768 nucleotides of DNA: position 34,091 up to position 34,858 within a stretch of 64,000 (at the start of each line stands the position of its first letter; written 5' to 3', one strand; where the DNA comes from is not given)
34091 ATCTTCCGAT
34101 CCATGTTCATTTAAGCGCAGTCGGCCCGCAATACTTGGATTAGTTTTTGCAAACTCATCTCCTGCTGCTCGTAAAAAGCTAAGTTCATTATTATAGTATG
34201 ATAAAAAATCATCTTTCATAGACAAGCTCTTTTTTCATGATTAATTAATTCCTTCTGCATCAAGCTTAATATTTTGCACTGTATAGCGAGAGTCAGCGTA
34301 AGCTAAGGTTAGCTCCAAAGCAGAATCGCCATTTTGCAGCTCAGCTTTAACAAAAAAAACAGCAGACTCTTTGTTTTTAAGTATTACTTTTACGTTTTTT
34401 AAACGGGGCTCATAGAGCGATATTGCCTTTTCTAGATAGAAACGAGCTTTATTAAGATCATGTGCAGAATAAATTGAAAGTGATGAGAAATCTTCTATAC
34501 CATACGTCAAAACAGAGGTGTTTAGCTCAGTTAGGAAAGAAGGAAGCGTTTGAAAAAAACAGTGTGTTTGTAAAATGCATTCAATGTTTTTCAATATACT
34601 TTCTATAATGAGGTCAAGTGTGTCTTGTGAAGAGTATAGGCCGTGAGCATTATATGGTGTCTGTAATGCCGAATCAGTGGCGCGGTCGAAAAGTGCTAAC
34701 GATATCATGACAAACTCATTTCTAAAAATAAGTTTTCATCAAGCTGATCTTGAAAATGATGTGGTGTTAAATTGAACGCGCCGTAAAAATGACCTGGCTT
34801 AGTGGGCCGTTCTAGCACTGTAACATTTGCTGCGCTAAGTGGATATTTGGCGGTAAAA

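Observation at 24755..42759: Compact T6SS with duplicated sheath gene, and no ClpV, kinase/phosphatase or TagF in the window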

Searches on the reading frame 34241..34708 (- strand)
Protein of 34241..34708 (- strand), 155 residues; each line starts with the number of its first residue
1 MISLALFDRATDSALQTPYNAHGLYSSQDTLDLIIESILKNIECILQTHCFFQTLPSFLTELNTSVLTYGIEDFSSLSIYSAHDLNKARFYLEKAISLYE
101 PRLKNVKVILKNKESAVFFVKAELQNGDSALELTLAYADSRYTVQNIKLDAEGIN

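Call 3: search_protein_families(library=pfam, proteins=[window:34241-34708:-], max_evalue=0.01)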
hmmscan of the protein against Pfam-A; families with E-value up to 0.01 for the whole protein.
window:34241-34708:- (155 aa): 1 family
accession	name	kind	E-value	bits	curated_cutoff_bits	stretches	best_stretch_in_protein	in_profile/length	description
PF04965.19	GPW_gp25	-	3e-12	46.6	27.2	1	36-116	5-76/96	Baseplate wedge protein gp25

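Call 6: search_protein_families(library=ncbifam, proteins=[window:34241-34708:-], max_evalue=0.01)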
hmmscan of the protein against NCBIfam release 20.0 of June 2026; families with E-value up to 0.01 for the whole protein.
window:34241-34708:- (155 aa): 2 families
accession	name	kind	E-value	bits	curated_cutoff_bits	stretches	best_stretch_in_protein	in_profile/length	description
TIGR03357.1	VI_zyme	equivalog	5.1e-15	55.3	53.2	1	24-129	16-115/133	type VI secretion system baseplate subunit TssE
NF010727.0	PRK14128.1-2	equivalog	4.8e-07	29.9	209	1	35-142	16-125/126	anti-adapter protein IraD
